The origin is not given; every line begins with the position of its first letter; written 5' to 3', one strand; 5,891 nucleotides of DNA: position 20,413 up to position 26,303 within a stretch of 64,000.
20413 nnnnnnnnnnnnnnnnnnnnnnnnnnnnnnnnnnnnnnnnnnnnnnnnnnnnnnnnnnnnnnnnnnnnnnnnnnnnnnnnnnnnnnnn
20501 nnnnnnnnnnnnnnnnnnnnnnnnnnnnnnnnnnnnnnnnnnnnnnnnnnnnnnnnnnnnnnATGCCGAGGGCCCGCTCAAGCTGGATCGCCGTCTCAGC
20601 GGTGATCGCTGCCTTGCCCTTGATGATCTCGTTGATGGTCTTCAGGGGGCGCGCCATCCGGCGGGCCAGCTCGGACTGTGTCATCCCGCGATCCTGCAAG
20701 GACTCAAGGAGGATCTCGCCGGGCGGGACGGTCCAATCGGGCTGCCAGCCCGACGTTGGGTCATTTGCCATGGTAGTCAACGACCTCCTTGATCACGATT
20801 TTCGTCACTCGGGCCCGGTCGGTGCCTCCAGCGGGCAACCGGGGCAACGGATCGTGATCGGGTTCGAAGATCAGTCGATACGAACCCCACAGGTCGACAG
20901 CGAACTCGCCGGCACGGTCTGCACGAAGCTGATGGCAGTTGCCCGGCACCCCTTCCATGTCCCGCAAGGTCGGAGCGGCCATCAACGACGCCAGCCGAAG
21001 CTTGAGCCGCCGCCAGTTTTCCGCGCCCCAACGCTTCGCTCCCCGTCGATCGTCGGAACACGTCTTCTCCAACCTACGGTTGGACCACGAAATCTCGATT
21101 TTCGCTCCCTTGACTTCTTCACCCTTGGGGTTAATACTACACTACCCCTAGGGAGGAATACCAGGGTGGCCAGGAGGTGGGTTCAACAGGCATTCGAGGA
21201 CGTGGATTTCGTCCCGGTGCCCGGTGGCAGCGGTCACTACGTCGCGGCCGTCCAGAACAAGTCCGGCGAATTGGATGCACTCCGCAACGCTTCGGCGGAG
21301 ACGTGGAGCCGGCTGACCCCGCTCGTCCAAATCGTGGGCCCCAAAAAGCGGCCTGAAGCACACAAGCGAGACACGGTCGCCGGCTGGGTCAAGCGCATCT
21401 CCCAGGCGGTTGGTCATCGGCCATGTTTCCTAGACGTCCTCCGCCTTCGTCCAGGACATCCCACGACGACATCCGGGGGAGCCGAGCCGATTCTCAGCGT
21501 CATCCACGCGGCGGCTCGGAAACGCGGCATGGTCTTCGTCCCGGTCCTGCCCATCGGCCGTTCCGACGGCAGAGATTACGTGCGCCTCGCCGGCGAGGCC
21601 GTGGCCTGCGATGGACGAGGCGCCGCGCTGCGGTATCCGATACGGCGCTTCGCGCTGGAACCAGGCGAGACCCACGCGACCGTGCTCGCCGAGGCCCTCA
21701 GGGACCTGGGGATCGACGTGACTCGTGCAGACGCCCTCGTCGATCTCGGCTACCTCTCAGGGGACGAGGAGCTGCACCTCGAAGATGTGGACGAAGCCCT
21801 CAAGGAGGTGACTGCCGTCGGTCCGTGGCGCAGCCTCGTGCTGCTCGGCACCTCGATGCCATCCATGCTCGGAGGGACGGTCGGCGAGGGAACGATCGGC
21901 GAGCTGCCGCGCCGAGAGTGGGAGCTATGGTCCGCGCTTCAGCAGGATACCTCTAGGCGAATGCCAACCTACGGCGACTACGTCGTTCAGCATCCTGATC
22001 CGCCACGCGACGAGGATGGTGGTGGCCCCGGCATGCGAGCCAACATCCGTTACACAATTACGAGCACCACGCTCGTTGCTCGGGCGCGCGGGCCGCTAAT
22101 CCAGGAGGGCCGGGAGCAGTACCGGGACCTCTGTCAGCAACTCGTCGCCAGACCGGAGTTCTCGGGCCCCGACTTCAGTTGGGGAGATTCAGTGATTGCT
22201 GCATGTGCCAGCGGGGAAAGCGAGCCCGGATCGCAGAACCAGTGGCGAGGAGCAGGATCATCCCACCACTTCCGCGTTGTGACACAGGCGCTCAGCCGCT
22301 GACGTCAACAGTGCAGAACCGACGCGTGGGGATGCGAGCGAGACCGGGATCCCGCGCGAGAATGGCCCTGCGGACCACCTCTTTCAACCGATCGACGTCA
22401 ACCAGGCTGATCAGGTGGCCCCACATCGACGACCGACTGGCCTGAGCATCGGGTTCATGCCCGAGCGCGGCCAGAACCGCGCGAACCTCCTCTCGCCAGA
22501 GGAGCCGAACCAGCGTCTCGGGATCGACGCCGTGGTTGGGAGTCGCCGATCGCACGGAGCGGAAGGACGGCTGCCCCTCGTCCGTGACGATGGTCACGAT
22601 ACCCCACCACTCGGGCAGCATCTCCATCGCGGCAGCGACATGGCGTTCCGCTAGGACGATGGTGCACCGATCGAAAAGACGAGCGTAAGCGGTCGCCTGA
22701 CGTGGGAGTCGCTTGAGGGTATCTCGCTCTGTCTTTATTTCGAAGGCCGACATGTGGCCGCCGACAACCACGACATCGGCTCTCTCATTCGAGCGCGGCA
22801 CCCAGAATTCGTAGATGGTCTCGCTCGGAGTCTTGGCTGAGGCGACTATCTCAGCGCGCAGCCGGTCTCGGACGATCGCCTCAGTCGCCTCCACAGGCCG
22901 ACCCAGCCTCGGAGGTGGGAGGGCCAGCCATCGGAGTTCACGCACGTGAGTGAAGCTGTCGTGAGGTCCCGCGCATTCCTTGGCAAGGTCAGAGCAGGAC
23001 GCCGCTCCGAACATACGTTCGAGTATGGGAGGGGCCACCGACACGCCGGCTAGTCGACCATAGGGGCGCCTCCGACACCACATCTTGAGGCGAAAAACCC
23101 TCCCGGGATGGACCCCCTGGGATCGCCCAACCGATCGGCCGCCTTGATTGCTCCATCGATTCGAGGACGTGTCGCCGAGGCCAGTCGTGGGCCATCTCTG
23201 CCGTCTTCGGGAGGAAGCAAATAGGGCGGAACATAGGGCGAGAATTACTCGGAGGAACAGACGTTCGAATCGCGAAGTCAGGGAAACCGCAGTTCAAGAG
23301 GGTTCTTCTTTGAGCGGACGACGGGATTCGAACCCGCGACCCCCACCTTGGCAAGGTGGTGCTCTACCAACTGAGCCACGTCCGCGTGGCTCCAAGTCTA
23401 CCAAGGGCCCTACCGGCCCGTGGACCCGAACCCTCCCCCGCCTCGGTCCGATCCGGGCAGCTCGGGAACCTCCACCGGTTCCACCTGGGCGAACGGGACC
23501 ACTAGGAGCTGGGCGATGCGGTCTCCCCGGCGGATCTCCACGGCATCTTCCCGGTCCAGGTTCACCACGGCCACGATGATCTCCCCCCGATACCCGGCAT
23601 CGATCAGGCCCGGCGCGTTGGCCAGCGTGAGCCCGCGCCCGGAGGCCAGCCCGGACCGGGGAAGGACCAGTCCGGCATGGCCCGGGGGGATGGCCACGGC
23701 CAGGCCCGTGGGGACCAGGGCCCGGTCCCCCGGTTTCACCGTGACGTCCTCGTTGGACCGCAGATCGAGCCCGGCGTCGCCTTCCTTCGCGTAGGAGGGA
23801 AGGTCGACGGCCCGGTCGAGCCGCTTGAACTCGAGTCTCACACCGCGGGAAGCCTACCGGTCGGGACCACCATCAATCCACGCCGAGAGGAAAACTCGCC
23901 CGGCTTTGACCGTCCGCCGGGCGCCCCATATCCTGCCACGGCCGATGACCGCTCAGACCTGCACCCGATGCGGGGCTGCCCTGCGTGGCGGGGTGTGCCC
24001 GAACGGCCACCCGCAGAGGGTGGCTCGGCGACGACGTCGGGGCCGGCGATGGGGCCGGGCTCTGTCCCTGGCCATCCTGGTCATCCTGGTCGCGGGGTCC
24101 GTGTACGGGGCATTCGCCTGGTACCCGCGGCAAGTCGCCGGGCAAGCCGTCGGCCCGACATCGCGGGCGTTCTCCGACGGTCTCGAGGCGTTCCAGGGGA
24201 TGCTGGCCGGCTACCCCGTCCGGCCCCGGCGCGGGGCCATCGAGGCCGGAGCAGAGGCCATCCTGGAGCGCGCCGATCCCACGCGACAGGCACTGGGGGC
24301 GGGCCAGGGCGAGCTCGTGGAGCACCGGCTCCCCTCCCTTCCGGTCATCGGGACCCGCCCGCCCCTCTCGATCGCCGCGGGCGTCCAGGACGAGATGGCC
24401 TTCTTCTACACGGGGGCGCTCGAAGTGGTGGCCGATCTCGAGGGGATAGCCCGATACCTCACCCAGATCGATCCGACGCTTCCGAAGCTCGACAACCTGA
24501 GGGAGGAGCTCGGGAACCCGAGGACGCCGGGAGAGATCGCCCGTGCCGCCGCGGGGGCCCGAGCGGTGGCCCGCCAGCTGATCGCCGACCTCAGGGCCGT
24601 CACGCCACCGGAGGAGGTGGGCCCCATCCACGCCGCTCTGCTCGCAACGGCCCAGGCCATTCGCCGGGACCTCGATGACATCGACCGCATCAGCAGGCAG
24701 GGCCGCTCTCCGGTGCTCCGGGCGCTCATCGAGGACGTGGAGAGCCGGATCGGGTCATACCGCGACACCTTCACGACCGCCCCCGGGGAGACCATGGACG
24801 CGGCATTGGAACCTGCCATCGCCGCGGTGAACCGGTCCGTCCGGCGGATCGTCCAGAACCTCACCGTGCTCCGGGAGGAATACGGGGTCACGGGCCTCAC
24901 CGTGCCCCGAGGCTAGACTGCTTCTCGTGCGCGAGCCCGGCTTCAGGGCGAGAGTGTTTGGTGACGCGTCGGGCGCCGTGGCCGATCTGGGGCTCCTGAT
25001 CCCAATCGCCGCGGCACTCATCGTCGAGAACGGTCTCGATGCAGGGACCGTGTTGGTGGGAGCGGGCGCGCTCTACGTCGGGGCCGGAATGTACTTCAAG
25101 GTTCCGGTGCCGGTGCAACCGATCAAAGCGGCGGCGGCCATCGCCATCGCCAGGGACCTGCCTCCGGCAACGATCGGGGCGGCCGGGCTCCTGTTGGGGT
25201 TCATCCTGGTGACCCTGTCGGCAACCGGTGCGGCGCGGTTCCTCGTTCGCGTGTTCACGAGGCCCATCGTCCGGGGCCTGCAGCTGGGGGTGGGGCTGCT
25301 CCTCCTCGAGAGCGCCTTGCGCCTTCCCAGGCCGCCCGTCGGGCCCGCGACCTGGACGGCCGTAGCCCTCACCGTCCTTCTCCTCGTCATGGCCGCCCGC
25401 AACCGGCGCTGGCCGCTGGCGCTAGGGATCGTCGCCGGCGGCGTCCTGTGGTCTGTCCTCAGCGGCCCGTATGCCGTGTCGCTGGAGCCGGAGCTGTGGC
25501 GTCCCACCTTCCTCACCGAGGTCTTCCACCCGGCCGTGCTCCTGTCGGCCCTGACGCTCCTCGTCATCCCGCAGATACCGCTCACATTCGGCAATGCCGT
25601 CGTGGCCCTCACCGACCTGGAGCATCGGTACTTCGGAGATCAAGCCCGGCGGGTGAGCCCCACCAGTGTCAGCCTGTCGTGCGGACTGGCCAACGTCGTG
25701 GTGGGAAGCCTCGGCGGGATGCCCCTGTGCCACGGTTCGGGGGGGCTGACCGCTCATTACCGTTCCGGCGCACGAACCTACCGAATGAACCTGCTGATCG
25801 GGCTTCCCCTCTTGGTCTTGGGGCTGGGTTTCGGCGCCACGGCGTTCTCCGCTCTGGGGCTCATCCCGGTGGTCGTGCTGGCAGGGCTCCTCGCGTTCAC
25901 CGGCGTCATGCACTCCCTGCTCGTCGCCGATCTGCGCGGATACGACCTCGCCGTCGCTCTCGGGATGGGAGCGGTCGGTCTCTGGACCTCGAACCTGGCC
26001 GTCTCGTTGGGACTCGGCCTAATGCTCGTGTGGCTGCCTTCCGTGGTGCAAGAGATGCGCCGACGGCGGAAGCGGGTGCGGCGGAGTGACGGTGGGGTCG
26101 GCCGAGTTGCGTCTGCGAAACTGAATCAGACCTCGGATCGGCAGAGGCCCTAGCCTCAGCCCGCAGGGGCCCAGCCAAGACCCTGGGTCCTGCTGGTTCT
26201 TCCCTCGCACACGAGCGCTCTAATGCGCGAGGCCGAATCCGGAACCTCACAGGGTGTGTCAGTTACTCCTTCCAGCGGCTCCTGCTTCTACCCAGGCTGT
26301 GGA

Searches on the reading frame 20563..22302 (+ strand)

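Call 12: search_protein_families(library=pfam, proteins=[window:20563-22302:+], max_evalue=0.001)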
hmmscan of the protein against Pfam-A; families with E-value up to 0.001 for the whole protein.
window:20563-22302:+ (579 aa): 1 family
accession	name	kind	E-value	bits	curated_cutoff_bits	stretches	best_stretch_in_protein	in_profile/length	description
PF14350.11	Beta_protein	-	4.1e-60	204.5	27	1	226-571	1-338/342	Beta protein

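Call 93: search_protein_families(library=padloc, proteins=[window:20563-22302:+], max_evalue=0.01)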
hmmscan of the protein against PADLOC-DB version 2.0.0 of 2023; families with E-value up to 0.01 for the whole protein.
window:20563-22302:+ (579 aa): 3 families
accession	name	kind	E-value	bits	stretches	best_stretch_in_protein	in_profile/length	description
PDLC03984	PD-Lambda-2_C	-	4.3e-44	149.1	1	225-575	4-359/377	-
PDLC03983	PD-Lambda-2_C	-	8.9e-43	144.8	1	226-579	7-353/374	-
PDLC02985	beta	-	1.7e-06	25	1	225-564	9-327/355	-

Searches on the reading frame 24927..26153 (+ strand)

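Call 55: search_protein_families(library=pfam, proteins=[window:24927-26153:+], max_evalue=0.00001)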
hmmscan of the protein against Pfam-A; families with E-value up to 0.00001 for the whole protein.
window:24927-26153:+ (408 aa): 1 family
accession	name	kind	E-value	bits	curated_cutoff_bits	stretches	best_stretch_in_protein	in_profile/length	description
PF16983.11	MFS_MOT1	-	3.3e-42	143.8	30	2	211-327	4-109/111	Molybdate transporter of MFS superfamily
